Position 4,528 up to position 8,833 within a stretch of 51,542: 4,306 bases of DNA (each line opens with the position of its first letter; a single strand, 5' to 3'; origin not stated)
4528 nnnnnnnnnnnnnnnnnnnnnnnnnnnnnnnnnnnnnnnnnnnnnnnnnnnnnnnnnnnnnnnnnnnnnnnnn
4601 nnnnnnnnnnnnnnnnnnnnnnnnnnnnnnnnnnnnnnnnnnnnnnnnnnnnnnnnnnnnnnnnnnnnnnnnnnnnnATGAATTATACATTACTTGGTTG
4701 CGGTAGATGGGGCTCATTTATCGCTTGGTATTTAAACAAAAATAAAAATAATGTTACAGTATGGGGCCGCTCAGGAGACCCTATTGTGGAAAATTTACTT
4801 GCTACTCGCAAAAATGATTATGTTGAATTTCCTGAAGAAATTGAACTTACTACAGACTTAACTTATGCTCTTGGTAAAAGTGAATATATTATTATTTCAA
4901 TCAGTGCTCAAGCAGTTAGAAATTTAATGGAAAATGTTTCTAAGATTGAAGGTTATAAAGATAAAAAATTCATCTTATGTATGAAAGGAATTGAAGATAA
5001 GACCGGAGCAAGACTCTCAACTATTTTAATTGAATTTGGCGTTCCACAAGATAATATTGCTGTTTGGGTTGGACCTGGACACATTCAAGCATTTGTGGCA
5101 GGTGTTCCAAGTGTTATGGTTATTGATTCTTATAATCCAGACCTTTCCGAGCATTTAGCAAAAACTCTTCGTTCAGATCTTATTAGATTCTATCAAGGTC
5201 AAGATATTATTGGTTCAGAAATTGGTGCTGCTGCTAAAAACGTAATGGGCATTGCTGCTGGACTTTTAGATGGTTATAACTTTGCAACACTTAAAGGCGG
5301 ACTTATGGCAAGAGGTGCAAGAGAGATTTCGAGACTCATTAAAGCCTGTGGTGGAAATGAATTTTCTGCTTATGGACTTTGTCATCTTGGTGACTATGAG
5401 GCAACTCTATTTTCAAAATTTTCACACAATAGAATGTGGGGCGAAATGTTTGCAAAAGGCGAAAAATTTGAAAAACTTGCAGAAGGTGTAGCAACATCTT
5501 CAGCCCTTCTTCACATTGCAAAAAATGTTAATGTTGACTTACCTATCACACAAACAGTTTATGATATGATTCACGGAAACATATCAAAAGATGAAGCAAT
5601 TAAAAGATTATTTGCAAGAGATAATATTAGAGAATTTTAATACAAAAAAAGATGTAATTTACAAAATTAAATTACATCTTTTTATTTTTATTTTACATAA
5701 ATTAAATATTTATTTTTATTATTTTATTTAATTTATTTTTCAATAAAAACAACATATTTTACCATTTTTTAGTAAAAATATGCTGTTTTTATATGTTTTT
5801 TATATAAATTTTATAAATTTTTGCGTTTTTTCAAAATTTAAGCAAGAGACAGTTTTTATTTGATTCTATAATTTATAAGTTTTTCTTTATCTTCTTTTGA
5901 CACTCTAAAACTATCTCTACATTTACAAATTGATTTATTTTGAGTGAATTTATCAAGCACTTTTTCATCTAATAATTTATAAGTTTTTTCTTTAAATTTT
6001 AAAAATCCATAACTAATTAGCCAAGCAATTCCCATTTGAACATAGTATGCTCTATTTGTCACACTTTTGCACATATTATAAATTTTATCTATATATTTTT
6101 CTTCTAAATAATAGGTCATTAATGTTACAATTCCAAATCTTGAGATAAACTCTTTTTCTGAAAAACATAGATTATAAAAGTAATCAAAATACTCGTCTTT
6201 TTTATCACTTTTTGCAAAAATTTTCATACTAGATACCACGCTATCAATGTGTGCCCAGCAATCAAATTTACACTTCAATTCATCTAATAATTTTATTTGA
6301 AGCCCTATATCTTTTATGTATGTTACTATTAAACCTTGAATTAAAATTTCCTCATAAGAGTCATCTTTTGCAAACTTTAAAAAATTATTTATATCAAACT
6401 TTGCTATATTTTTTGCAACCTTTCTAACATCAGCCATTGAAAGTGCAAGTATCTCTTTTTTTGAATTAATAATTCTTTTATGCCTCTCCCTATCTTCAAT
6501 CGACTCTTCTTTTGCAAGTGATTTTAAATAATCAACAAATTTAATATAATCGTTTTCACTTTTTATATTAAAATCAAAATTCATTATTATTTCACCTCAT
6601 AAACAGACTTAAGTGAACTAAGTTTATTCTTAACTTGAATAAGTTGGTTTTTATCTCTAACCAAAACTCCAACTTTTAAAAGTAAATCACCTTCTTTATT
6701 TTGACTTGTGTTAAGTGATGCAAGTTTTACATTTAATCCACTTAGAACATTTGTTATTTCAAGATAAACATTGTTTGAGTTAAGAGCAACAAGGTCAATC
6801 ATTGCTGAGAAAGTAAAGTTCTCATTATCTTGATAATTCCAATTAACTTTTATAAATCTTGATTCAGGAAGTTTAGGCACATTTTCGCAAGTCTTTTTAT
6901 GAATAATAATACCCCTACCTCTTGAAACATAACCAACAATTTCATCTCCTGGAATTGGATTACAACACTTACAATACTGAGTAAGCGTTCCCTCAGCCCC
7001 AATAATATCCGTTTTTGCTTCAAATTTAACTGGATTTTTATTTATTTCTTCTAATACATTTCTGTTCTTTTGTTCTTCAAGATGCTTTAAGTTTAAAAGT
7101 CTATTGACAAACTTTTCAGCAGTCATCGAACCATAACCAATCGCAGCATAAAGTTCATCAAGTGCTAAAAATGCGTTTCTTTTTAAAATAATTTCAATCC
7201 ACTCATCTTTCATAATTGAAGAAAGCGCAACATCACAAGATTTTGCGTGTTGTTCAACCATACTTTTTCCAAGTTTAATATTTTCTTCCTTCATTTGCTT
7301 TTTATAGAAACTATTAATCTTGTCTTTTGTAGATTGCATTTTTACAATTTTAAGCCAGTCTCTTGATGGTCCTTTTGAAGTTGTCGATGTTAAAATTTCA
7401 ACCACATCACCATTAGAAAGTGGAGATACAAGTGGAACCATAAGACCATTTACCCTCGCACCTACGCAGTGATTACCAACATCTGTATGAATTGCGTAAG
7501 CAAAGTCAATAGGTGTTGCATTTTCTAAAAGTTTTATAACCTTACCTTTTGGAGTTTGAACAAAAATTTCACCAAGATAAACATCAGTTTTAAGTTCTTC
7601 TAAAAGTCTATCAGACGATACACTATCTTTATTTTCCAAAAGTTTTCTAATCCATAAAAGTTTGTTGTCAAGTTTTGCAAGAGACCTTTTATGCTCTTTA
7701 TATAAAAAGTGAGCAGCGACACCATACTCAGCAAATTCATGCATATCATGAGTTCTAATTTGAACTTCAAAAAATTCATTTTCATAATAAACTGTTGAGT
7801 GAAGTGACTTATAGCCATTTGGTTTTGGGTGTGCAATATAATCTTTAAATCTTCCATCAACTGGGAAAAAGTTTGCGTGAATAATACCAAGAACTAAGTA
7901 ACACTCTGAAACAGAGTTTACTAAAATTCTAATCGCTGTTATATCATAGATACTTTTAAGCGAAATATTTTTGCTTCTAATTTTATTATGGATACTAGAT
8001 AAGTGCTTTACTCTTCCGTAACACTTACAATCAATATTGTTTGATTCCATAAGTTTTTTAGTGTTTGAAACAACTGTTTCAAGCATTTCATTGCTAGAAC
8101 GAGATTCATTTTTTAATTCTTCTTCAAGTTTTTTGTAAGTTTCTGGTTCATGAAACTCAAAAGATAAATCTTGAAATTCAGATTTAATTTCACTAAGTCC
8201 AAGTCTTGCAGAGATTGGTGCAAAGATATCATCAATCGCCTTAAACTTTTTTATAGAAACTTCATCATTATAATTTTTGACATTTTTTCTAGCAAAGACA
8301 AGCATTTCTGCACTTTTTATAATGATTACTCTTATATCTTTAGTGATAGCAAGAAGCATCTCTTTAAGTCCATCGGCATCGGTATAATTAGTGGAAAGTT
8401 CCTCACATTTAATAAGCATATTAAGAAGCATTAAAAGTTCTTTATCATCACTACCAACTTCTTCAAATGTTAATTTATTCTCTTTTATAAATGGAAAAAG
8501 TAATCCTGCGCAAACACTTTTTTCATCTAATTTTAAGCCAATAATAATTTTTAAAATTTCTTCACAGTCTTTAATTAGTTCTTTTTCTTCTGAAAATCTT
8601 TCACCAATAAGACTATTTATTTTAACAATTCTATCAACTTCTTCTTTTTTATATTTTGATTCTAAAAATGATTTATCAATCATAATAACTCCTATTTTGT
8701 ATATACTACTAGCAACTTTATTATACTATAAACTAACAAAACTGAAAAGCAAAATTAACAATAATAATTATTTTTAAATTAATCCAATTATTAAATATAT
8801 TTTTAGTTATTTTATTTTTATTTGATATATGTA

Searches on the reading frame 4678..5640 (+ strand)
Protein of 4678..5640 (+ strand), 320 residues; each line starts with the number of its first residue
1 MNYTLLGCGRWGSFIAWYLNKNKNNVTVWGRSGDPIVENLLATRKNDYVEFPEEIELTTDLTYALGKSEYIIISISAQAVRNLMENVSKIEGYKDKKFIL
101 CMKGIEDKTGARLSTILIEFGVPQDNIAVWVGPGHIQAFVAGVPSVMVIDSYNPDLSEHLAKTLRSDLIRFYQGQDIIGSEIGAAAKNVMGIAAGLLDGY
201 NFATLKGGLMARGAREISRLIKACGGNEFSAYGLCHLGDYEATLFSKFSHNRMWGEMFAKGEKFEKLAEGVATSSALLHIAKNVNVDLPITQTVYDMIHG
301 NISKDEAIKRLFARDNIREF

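Call 6: search_protein_families(library=pfam, proteins=[window:4678-5640:+], max_evalue=0.001)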
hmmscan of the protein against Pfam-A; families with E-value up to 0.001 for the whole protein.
window:4678-5640:+ (320 aa): 4 families
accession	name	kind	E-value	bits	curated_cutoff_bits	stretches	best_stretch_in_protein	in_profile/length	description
PF07479.19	NAD_Gly3P_dh_C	-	1.8e-33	116.2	25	1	176-308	1-141/142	NAD-dependent glycerol-3-phosphate dehydrogenase C-terminus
PF01210.29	NAD_Gly3P_dh_N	-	8.5e-25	88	23.1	1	4-155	3-156/158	NAD-dependent glycerol-3-phosphate dehydrogenase N-terminus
PF20618.3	GPD_NAD_C_bact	-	2.4e-07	31.6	27.6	1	235-294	1-66/66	Bacterial GPD, NAD-dependent C-terminal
PF02558.23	ApbA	-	2.1e-05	24.6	22.2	1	4-88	2-87/150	Ketopantoate reductase PanE/ApbA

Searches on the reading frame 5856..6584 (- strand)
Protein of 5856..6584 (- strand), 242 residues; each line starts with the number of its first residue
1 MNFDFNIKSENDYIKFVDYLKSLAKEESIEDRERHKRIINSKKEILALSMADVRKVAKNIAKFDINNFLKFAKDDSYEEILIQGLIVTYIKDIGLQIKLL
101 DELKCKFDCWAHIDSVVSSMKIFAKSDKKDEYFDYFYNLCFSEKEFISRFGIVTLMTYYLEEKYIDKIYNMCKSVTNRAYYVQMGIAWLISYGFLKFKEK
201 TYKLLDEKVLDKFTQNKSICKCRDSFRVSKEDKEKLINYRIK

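Call 6: search_protein_families(library=pfam, proteins=[window:5856-6584:-], max_evalue=0.001)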
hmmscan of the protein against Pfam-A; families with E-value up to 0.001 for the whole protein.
window:5856-6584:- (242 aa): 1 family
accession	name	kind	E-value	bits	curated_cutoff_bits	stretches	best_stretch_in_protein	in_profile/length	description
PF08713.17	DNA_alkylation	-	5.6e-08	33.2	21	1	21-190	3-179/213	DNA alkylation repair enzyme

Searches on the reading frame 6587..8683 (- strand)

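Call 6: search_protein_families(library=pfam, proteins=[window:6587-8683:-], max_evalue=0.001)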
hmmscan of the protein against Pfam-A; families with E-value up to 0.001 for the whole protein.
window:6587-8683:- (698 aa): 5 families
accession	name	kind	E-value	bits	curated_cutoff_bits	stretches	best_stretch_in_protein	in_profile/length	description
PF04607.23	RelA_SpoT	-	1.2e-38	132.3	27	1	223-332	1-112/113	Region found in RelA / SpoT proteins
PF02824.27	TGS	-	1.4e-21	76.7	22.2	1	373-432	1-60/60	TGS domain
PF13328.12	HD_4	-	1.8e-15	57.5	27.2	1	27-163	11-155/156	HD domain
PF13291.12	ACT_4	-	1.5e-10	42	27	1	624-698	4-79/80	ACT domain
PF19296.4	RelA_AH_RIS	-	3.3e-06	27.7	23.8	1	461-595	18-168/185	RelA/SpoT, AH and RIS domains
